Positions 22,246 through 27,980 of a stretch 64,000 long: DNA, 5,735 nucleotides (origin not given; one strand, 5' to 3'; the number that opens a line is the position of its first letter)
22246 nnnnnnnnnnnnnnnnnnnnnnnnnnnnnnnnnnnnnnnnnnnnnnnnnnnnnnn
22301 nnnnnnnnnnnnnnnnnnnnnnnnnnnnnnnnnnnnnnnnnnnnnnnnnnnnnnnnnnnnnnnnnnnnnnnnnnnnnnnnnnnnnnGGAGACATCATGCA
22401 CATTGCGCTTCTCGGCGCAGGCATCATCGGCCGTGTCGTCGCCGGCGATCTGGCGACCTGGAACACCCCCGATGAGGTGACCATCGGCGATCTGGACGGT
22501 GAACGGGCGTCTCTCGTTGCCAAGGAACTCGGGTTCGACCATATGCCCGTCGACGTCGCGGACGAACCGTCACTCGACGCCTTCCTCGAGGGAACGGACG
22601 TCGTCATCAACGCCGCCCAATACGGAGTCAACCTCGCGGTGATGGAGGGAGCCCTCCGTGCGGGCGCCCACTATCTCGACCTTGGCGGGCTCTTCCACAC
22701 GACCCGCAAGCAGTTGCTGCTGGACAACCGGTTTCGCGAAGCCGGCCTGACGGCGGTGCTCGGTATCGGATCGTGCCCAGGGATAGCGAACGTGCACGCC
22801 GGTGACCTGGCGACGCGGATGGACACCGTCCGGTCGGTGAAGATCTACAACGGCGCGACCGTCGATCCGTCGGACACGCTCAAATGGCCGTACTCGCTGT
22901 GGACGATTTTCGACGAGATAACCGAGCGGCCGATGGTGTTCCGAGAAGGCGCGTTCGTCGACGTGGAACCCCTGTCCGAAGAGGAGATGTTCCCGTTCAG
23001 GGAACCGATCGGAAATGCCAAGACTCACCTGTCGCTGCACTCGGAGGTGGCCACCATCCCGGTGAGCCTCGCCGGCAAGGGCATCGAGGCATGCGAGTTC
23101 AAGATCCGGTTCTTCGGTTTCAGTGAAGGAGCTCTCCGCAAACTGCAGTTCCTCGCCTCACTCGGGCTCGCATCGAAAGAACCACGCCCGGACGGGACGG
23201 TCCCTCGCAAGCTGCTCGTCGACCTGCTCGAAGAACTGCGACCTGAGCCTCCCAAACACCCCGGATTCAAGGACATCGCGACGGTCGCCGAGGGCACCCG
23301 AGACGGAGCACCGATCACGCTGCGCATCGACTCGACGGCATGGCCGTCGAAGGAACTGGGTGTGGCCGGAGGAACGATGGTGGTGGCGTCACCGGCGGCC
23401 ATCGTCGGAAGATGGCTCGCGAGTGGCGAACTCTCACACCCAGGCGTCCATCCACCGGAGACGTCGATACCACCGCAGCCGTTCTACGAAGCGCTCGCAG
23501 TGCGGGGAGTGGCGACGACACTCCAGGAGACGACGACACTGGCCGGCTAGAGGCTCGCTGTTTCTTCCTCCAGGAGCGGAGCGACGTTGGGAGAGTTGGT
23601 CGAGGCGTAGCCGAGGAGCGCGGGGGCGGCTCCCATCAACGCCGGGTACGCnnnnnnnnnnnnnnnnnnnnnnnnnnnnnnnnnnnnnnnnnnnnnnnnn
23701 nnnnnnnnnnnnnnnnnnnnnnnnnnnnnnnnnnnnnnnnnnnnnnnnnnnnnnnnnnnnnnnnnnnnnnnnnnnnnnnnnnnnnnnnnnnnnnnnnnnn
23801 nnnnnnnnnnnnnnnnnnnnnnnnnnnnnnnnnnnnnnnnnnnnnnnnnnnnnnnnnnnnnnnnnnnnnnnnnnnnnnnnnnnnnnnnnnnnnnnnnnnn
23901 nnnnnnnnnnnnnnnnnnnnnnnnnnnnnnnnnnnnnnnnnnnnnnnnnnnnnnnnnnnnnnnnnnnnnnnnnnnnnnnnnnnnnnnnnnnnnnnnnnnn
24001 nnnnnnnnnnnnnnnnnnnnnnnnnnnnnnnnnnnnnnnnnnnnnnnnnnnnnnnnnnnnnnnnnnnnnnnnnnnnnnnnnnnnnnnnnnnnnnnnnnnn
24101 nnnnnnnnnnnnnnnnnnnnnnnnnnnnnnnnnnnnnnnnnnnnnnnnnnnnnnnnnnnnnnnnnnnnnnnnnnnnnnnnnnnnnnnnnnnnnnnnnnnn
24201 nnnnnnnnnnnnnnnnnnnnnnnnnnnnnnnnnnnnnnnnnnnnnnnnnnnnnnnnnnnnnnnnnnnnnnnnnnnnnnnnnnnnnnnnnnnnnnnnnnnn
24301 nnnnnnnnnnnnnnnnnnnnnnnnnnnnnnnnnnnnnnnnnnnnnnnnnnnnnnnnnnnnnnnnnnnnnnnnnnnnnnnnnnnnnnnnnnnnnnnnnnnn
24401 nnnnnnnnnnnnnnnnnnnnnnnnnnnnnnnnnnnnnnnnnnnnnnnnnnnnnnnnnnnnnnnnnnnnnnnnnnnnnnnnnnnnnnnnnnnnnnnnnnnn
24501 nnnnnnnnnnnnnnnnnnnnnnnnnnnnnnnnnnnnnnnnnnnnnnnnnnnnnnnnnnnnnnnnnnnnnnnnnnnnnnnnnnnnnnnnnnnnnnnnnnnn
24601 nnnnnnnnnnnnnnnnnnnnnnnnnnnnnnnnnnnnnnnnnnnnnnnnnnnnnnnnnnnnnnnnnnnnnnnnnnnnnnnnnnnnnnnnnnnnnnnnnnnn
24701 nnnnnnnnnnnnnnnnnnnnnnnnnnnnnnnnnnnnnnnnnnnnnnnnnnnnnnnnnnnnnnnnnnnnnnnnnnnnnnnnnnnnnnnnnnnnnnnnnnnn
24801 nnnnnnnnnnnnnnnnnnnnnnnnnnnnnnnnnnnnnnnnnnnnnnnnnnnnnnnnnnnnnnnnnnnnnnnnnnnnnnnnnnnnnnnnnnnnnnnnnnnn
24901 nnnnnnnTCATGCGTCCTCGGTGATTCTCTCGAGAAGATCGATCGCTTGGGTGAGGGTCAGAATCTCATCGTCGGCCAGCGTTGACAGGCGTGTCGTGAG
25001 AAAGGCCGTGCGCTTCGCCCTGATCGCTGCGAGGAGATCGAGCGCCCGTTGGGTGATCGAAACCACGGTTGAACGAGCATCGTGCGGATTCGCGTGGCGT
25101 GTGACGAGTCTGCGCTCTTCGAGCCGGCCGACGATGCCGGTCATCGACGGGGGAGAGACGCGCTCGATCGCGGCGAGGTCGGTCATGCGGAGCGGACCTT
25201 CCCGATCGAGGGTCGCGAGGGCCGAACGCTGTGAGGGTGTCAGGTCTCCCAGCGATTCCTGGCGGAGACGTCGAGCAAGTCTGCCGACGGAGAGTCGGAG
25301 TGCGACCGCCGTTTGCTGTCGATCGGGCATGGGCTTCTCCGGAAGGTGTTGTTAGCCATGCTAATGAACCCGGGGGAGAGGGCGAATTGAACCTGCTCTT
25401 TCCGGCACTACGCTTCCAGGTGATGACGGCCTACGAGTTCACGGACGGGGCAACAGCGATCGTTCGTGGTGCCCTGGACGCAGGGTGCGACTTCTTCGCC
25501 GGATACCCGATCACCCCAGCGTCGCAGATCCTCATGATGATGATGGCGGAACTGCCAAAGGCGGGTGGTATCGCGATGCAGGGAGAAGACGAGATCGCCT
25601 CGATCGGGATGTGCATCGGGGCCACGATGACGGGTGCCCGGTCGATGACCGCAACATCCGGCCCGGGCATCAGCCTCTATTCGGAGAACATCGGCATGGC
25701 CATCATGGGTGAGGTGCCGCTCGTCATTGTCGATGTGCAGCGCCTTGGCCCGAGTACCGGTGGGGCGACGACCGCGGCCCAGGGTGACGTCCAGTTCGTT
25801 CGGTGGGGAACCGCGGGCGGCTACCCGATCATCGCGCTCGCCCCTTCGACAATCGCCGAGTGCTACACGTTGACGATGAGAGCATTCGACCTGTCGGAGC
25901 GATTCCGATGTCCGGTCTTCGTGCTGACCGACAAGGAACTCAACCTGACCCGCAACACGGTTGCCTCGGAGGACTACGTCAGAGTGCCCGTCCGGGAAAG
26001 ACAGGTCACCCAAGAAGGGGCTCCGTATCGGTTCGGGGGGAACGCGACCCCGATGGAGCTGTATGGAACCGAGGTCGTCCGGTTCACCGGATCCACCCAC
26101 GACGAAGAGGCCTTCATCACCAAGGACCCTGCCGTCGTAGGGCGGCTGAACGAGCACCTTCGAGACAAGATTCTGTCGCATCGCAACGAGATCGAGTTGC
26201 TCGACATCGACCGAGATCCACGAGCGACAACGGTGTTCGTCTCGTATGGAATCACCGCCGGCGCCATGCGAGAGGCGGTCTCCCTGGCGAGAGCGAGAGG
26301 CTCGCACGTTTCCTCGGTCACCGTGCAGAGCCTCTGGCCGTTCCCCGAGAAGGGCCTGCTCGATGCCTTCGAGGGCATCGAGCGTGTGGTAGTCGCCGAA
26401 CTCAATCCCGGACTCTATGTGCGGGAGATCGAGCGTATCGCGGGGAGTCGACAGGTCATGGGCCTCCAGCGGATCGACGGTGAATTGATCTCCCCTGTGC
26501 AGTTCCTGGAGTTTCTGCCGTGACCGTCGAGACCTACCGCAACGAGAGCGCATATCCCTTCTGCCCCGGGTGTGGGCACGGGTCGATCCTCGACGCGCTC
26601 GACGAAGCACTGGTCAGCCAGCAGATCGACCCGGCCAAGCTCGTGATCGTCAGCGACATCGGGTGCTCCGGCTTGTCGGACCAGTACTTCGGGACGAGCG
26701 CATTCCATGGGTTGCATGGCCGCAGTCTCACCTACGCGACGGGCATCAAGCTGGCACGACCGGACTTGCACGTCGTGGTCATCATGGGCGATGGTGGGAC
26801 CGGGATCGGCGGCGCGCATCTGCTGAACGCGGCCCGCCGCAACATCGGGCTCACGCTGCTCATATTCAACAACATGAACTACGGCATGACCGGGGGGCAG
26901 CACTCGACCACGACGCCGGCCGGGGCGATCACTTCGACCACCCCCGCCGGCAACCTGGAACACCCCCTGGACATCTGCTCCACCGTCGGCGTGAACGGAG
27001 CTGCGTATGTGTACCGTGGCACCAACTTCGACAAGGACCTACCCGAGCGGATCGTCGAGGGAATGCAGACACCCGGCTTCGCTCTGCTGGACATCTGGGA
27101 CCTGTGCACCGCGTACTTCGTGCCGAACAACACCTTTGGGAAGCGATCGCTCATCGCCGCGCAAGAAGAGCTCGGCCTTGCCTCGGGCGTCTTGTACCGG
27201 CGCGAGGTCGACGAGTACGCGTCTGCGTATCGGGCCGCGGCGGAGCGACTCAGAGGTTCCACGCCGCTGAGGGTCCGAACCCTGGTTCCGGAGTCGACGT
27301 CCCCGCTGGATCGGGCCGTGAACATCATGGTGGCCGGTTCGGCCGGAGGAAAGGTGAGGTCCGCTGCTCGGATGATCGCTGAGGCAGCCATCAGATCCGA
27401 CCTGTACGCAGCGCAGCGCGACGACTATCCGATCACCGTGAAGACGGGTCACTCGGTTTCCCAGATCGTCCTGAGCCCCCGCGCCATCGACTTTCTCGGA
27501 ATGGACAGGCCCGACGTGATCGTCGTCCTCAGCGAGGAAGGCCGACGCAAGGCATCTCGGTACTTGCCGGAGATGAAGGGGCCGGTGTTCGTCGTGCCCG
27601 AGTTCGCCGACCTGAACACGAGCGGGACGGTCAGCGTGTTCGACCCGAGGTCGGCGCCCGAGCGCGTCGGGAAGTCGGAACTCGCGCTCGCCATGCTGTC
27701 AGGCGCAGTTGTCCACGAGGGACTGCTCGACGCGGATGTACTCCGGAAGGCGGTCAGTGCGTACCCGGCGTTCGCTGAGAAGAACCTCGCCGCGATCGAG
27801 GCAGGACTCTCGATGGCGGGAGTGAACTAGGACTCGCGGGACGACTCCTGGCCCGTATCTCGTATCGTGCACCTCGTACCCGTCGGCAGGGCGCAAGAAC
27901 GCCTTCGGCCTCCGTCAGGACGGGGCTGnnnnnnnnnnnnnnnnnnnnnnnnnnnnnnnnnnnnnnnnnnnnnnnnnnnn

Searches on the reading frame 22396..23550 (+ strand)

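Call 20: search_protein_families(library=pfam, proteins=[window:22396-23550:+], max_evalue=0.000001)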
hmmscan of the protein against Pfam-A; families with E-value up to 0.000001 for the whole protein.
window:22396-23550:+ (384 aa): 2 families
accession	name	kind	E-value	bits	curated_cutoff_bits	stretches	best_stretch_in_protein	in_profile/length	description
PF03435.24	Sacchrp_dh_NADP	-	1.6e-18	67.7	25.1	1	3-121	1-129/129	Saccharopine dehydrogenase NADP binding domain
PF16653.10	Sacchrp_dh_C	-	2.6e-13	51.1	31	1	125-371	1-264/265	Saccharopine dehydrogenase C-terminal domain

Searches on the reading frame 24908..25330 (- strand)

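Call 21: search_protein_families(library=pfam, proteins=[window:24908-25330:-], max_evalue=0.0001)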
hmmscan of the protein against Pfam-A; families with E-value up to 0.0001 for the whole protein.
window:24908-25330:- (140 aa): 3 families
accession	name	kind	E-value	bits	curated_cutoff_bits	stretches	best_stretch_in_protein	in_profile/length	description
PF01047.28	MarR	-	5.8e-13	49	24.6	1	30-87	1-58/59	MarR family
PF12802.13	MarR_2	-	1.8e-12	47.6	27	1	29-87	2-61/61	MarR family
PF13463.12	HTH_27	-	6.1e-05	23.6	22.2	0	30-95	1-67/68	Winged helix DNA-binding domain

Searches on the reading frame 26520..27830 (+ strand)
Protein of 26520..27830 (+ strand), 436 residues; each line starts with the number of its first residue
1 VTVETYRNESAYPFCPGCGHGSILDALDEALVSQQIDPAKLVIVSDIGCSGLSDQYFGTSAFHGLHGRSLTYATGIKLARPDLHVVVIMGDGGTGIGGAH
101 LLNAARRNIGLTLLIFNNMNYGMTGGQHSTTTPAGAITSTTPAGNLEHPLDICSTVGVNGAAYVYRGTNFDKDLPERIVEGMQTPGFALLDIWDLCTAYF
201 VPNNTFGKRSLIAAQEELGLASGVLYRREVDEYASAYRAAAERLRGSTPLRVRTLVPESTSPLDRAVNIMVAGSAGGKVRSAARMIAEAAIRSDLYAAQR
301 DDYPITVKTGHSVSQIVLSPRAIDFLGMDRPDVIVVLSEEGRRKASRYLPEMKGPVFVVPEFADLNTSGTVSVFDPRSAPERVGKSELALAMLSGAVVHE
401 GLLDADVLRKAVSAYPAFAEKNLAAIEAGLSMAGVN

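Call 21: search_protein_families(library=pfam, proteins=[window:26520-27830:+], max_evalue=0.0001)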
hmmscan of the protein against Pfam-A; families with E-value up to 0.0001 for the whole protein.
window:26520-27830:+ (436 aa): 2 families
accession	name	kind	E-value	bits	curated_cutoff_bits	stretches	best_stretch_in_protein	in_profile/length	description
PF02775.26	TPP_enzyme_C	-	6.2e-29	101.2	21.9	1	46-192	1-151/151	Thiamine pyrophosphate enzyme, C-terminal TPP binding domain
PF01558.24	POR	-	1.4e-10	42.1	27.4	1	280-430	6-172/173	Pyruvate ferredoxin/flavodoxin oxidoreductase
